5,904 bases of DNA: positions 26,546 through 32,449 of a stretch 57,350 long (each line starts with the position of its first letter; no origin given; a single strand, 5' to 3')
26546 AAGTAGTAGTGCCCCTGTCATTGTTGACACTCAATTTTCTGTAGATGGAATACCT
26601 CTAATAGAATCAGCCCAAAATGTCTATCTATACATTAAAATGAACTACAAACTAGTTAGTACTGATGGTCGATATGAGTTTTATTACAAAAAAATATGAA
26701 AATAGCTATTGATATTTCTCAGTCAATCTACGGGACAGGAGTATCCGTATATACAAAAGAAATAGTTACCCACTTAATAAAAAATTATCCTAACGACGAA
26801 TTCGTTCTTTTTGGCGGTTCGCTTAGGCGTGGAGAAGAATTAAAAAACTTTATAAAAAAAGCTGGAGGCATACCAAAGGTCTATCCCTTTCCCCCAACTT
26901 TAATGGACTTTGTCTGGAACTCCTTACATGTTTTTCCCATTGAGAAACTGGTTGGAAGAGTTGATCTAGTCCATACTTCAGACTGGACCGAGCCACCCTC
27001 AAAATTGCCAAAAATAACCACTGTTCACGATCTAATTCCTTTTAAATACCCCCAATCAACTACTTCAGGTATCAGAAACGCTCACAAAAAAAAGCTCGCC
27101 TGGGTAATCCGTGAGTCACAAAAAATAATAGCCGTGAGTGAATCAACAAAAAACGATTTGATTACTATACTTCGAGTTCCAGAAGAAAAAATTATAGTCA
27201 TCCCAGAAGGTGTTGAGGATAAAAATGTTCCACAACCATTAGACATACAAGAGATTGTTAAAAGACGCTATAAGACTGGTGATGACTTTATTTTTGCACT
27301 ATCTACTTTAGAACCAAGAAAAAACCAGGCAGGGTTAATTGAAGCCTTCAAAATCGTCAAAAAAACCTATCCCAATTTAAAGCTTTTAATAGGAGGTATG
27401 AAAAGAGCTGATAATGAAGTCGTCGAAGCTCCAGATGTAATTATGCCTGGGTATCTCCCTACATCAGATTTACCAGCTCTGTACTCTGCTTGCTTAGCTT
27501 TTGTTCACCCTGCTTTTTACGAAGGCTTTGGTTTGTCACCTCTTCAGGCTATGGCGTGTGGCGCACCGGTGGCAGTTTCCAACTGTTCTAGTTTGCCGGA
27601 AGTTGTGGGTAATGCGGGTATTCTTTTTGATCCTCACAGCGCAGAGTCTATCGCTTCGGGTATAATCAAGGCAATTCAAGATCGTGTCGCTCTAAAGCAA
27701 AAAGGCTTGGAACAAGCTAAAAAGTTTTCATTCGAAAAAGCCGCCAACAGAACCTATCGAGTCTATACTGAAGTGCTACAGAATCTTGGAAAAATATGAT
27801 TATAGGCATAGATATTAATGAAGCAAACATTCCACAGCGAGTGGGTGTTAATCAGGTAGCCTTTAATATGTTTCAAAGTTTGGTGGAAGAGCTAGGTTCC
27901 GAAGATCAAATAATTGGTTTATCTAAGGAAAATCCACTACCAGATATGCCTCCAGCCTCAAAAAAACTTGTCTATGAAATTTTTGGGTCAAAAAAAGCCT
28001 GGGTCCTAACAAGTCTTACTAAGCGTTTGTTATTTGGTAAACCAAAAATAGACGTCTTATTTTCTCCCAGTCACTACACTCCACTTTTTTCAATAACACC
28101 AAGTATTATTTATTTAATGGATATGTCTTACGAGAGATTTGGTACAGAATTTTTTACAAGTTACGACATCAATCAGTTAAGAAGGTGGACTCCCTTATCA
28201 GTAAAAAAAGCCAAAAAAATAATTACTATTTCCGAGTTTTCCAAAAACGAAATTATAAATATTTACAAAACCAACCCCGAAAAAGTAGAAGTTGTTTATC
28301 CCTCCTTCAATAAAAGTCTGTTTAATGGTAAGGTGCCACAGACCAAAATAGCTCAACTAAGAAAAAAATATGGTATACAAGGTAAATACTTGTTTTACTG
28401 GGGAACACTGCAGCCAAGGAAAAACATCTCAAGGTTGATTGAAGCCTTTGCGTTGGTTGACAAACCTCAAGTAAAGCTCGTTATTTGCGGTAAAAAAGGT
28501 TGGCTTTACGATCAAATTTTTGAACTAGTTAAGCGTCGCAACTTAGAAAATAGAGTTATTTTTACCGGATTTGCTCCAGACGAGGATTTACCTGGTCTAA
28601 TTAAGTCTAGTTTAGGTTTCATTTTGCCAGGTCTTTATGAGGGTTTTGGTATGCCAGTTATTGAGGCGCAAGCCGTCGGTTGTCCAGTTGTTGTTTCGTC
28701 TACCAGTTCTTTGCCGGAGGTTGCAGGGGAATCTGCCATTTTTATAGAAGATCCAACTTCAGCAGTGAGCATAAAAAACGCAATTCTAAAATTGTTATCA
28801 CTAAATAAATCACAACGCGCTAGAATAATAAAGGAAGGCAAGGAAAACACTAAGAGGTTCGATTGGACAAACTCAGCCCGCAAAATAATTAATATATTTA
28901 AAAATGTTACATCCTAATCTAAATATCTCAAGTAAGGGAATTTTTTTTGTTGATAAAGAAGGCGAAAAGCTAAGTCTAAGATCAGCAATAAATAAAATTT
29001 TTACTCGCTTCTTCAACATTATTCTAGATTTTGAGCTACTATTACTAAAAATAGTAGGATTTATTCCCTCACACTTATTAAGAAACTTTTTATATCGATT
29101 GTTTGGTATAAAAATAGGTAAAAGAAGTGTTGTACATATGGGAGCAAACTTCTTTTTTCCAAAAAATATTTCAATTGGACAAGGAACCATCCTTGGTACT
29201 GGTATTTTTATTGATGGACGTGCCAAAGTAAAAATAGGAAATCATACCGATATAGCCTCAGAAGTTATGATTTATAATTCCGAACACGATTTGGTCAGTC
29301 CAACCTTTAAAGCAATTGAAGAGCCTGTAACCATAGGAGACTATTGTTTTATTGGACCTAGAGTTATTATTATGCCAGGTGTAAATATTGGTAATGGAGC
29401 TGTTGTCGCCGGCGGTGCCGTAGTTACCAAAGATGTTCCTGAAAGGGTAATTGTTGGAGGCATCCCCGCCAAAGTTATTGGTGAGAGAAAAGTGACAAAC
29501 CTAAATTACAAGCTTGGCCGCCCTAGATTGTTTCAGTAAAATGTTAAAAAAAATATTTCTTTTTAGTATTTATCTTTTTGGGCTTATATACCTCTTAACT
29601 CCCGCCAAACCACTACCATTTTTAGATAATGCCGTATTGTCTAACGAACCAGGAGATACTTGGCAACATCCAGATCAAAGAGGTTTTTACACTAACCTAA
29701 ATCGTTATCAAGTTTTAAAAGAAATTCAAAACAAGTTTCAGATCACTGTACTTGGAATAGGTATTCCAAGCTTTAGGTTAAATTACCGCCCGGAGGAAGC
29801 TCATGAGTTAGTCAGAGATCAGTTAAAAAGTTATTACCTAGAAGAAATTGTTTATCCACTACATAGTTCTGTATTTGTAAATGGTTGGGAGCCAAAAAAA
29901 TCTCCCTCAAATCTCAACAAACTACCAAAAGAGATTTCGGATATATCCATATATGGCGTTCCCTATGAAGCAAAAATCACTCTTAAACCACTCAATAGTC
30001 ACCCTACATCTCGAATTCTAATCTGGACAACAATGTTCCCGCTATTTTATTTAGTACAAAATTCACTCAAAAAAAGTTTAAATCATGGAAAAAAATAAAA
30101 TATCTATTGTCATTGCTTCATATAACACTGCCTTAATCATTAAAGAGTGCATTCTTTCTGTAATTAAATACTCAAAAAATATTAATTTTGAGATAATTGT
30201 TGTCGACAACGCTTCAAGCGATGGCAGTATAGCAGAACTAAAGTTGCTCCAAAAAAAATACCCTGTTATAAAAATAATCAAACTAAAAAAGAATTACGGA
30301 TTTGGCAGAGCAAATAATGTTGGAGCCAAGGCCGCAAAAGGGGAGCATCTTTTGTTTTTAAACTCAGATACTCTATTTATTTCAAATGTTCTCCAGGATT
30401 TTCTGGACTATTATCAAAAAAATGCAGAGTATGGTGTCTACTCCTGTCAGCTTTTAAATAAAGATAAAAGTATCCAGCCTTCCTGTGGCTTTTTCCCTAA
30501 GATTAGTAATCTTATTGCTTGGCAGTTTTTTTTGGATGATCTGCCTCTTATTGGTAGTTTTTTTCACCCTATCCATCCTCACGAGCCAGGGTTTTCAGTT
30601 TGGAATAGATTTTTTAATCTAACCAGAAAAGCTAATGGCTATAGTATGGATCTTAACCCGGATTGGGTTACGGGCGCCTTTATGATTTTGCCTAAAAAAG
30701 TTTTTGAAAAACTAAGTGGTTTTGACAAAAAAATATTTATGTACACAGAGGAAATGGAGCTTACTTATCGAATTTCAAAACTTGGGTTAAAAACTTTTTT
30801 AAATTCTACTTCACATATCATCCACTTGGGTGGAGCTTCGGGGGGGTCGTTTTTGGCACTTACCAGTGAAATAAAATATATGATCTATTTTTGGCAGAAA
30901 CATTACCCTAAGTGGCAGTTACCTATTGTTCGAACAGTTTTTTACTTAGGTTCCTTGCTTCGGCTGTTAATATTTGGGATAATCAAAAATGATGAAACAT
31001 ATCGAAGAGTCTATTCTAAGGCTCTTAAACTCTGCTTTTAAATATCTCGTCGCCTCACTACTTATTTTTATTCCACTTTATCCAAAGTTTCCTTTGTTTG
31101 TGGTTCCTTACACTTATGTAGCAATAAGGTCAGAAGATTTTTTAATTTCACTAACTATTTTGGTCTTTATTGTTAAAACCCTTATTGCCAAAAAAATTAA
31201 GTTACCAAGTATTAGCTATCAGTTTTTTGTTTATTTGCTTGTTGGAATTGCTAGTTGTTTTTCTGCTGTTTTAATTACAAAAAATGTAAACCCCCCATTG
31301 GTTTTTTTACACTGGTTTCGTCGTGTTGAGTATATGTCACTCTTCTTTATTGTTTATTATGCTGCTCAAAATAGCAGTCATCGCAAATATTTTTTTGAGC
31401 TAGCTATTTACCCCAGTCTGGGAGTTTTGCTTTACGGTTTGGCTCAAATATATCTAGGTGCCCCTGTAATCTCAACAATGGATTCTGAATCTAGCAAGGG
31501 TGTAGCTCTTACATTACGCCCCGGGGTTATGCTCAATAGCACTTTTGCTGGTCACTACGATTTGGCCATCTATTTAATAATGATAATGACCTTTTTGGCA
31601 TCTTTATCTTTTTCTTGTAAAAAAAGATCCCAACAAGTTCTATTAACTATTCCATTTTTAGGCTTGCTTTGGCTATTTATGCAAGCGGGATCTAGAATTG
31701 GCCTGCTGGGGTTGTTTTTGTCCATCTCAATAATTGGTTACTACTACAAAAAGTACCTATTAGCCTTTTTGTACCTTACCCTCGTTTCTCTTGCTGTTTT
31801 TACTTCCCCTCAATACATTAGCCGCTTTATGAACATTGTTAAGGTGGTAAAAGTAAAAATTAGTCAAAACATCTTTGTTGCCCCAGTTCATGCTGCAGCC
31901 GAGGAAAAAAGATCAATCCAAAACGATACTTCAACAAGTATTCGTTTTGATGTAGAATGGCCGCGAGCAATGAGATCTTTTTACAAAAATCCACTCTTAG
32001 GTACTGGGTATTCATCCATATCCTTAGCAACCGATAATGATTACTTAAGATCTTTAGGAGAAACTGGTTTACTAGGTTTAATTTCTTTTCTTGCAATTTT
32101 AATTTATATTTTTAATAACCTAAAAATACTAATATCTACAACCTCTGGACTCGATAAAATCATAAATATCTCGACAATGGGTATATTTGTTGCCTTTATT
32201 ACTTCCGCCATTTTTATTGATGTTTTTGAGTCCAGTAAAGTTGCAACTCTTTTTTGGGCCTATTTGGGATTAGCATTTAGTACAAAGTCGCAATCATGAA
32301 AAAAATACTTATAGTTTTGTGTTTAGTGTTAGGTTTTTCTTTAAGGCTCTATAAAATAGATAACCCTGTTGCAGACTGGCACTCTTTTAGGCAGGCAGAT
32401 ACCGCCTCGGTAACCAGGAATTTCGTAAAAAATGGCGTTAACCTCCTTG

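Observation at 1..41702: Roughly 40 kb glycan-assembly super-cluster with an unusual excess of GT-C-type membrane transferases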

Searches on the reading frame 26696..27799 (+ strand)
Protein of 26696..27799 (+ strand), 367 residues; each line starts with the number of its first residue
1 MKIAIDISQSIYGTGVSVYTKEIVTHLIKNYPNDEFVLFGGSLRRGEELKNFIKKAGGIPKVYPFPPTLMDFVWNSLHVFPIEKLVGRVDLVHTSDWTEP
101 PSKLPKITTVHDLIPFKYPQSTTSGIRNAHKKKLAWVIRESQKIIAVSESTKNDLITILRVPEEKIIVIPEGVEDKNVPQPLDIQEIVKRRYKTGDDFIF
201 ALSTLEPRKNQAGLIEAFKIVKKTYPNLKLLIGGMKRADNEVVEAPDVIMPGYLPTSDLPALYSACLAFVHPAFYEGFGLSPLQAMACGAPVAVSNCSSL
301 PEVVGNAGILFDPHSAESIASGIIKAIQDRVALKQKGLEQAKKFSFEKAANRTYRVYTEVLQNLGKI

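Call 5: search_protein_families(library=pfam, proteins=[window:26696-27799:+], max_evalue=0.01)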
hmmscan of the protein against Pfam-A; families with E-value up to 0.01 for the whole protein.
window:26696-27799:+ (367 aa): 5 families
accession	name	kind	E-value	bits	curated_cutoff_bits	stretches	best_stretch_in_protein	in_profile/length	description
PF00534.26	Glycos_transf_1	-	1.1e-32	113.4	26.4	1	190-339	9-167/172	Glycosyl transferases group 1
PF13692.12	Glyco_trans_1_4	-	5.3e-26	92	27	1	199-329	4-142/142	Glycosyl transferases group 1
PF13439.12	Glyco_transf_4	-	4.2e-18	66.4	28.5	1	15-174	3-167/170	Glycosyltransferase Family 4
PF20706.3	GT4-conflict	-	8.1e-05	22.2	26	1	265-307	281-323/385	Family 4 Glycosyltransferase in conflict systems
PF13579.12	Glyco_trans_4_4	-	0.00097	19.9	29.7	1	78-171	59-157/158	Glycosyl transferase 4-like domain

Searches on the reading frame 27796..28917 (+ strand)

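Call 5: search_protein_families(library=pfam, proteins=[window:27796-28917:+], max_evalue=0.01)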
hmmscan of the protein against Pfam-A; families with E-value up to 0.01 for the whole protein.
window:27796-28917:+ (373 aa): 5 families
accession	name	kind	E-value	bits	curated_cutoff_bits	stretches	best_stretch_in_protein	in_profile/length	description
PF00534.26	Glycos_transf_1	-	6.8e-36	123.8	26.4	1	188-350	5-171/172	Glycosyl transferases group 1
PF13692.12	Glyco_trans_1_4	-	1.7e-25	90.4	27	1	197-335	2-141/142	Glycosyl transferases group 1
PF13524.12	Glyco_trans_1_2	-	8.8e-06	26.2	25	1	214-364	5-142/144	Glycosyl transferase-like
PF20706.3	GT4-conflict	-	1.5e-05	24.6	26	1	207-308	210-318/385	Family 4 Glycosyltransferase in conflict systems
PF13439.12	Glyco_transf_4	-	0.00011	22.7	28.5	1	124-169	122-164/170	Glycosyltransferase Family 4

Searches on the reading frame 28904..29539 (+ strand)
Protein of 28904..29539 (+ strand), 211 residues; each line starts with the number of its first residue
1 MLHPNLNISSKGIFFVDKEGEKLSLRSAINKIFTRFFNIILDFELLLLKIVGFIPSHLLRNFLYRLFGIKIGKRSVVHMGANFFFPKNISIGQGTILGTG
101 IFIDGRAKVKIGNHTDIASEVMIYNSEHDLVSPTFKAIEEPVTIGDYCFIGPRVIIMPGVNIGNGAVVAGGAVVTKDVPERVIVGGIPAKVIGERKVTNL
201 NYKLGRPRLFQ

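Call 5: search_protein_families(library=pfam, proteins=[window:28904-29539:+], max_evalue=0.01)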
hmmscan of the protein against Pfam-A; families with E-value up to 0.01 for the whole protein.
window:28904-29539:+ (211 aa): 4 families
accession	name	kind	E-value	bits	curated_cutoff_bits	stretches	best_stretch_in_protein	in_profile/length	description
PF14602.12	Hexapep_2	-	3.2e-12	46.4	27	1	141-176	1-34/34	Hexapeptide repeat of succinyl-transferase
PF00132.30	Hexapep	-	4.9e-12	45.4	27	1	142-176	2-36/36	Bacterial transferase hexapeptide (six repeats)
PF25084.1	LbH_EIF2B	-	0.00024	21.5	54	1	85-177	18-102/105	EIF2B subunit epsilon LbH domain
PF25087.1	GMPPB_C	-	0.0046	17.1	39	0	141-174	10-43/110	GMPPB C-terminal domain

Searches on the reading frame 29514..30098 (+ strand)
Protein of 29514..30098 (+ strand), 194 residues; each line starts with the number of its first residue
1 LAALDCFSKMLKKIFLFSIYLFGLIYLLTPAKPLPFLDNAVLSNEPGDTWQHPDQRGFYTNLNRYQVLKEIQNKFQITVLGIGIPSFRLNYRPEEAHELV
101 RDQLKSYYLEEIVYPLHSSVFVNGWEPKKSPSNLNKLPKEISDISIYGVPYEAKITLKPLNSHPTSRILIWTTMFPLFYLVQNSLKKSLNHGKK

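Call 5: search_protein_families(library=pfam, proteins=[window:29514-30098:+], max_evalue=0.01)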
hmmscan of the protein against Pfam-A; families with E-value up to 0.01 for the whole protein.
window:29514-30098:+ (194 aa): 0 families

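Call 9: search_protein_families(library=pfam, proteins=[window:29514-30098:+], max_evalue=10)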
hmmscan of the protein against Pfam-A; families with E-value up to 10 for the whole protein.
window:29514-30098:+ (194 aa): 0 families

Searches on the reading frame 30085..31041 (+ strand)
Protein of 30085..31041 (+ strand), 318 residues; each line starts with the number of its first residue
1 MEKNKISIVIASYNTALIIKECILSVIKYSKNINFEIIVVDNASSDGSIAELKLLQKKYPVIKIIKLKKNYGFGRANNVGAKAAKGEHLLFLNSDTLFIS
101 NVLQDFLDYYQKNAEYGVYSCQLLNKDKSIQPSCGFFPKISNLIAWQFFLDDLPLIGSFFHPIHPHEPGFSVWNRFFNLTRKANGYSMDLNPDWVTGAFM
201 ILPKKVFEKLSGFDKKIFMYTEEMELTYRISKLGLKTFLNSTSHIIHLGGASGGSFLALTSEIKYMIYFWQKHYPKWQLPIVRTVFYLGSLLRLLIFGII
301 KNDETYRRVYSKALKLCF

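Call 5: search_protein_families(library=pfam, proteins=[window:30085-31041:+], max_evalue=0.01)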
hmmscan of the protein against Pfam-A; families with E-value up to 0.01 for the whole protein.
window:30085-31041:+ (318 aa): 4 families
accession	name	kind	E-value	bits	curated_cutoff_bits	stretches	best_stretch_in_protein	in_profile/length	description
PF00535.33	Glycos_transf_2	-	7.3e-26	91.5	23.3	1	7-120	1-113/168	Glycosyl transferase family 2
PF13641.12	Glyco_tranf_2_3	-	3.2e-13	50.7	27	1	6-238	3-202/230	Glycosyltransferase like family 2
PF10111.15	Glyco_tranf_2_2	-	1.5e-09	38.2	27.3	1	8-108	2-104/276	Glycosyltransferase like family 2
PF13632.12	Glyco_trans_2_3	-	0.0045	17.3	27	0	195-293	72-171/198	Glycosyl transferase family group 2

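Call 67: search_protein_families(library=ncbifam, proteins=[window:30085-31041:+], max_evalue=0.00001)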
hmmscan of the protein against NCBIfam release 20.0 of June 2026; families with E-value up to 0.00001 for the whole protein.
window:30085-31041:+ (318 aa): 16 families
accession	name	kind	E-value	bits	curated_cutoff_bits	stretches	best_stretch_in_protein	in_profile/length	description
NF041875.1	EPS_EpsD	equivalog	2.2e-19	70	370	1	6-114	1-108/325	exopolysaccharide biosynthesis glycosyltransferase EpsD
TIGR04283.1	glyco_like_mftF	equivalog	5.4e-17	62.1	182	1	6-127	1-115/221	TIGR04283 family arsenosugar biosynthesis glycosyltransferase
NF047683.1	TeichurnBiosyTuaG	equivalog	2.5e-16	60.1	400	1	3-115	5-116/252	teichuronic acid biosynthesis protein TuaG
NF007482.0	PRK10073.1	equivalog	5.8e-15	55.1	423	1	2-113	4-113/334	glycosyltransferase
NF038299.1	EPS_HpsN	equivalog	7.2e-15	54.7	425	1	5-128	2-124/317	hormogonium polysaccharide biosynthesis glycosyltransferase HpsN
TIGR03937.1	PgaC_IcaA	equivalog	1.6e-14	53.7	422.3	1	3-117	44-157/407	poly-beta-1,6-N-acetyl-D-glucosamine synthase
NF038302.1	EPS_HpsE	equivalog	1.3e-12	47.3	300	1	6-128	3-129/307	hormogonium polysaccharide biosynthesis glycosyltransferase HpsE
TIGR03965.1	mycofact_glyco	equivalog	5.2e-12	45.4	280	1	3-107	73-176/467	mycofactocin biosynthesis glycosyltransferase MftF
NF053739.1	GlytfEpsEBac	equivalog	8.9e-11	41.3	450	1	5-128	2-125/265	glycosyltransferase EpsE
NF050050.1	ProtGlycPglI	equivalog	3e-10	40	500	1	4-130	2-127/306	GalNAc(5)-diNAcBac-PP-undecaprenol beta-1,3-glucosyltransferase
TIGR03111.1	glyc2_xrt_Gpos1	hypoth_equivalog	4.8e-10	38.8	363.95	1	5-133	50-179/439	TIGR03111 family XrtG-associated glycosyltransferase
NF047588.1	GlcsyltransPgfSStrep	equivalog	2.8e-09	36.6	500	1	5-123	2-121/308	glycosyltransferase PgfS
TIGR01556.1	rhamnosyltran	subfamily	1.1e-08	34.6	200.55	1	30-113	17-101/281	rhamnosyltransferase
TIGR04009.1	wcaE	equivalog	2.7e-07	30.1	369.2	1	23-104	22-101/248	colanic acid biosynthesis glycosyltransferase WcaE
TIGR04242.1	nodulat_NodC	equivalog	3.7e-06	26.1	550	1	5-126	49-171/395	chitooligosaccharide synthase NodC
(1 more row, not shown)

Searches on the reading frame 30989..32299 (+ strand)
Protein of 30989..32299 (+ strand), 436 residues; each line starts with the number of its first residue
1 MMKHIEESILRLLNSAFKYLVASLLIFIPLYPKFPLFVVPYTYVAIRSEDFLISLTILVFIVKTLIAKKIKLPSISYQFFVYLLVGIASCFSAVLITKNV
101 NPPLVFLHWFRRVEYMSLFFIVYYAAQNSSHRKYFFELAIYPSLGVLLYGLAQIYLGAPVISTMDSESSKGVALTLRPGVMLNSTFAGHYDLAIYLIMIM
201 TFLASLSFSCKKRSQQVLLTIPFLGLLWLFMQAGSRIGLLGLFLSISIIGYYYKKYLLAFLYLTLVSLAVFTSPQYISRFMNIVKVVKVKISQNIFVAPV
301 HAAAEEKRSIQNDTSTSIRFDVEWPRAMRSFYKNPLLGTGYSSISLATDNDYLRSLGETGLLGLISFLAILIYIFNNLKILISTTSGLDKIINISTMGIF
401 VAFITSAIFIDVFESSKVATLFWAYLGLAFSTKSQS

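Call 5: search_protein_families(library=pfam, proteins=[window:30989-32299:+], max_evalue=0.01)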
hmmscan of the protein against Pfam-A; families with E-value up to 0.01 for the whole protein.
window:30989-32299:+ (436 aa): 1 family
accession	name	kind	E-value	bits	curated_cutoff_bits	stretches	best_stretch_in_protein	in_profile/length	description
PF04932.20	Wzy_C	-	3.5e-13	50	31.7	1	223-368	3-149/149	O-Antigen ligase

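Call 10: search_protein_families(library=ncbifam, proteins=[window:30989-32299:+], max_evalue=1)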
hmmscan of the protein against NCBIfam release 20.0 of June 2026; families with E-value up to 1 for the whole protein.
window:30989-32299:+ (436 aa): 0 families

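Call 66: search_solved_structures(query=window:30989-32299:+, max_evalue=1)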
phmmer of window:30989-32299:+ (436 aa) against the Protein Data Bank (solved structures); distinct sequences matched with E-value up to 1: 0.

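Call 81: search_solved_structures(query=A9, max_evalue=10, show_alignments=1)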
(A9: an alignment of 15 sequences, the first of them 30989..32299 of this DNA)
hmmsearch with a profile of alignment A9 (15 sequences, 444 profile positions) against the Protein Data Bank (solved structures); distinct sequences matched with E-value up to 10: 1.
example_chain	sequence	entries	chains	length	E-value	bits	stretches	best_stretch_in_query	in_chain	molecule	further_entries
6r1j_J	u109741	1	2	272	2.4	10.4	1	286-400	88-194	Uncharacterized protein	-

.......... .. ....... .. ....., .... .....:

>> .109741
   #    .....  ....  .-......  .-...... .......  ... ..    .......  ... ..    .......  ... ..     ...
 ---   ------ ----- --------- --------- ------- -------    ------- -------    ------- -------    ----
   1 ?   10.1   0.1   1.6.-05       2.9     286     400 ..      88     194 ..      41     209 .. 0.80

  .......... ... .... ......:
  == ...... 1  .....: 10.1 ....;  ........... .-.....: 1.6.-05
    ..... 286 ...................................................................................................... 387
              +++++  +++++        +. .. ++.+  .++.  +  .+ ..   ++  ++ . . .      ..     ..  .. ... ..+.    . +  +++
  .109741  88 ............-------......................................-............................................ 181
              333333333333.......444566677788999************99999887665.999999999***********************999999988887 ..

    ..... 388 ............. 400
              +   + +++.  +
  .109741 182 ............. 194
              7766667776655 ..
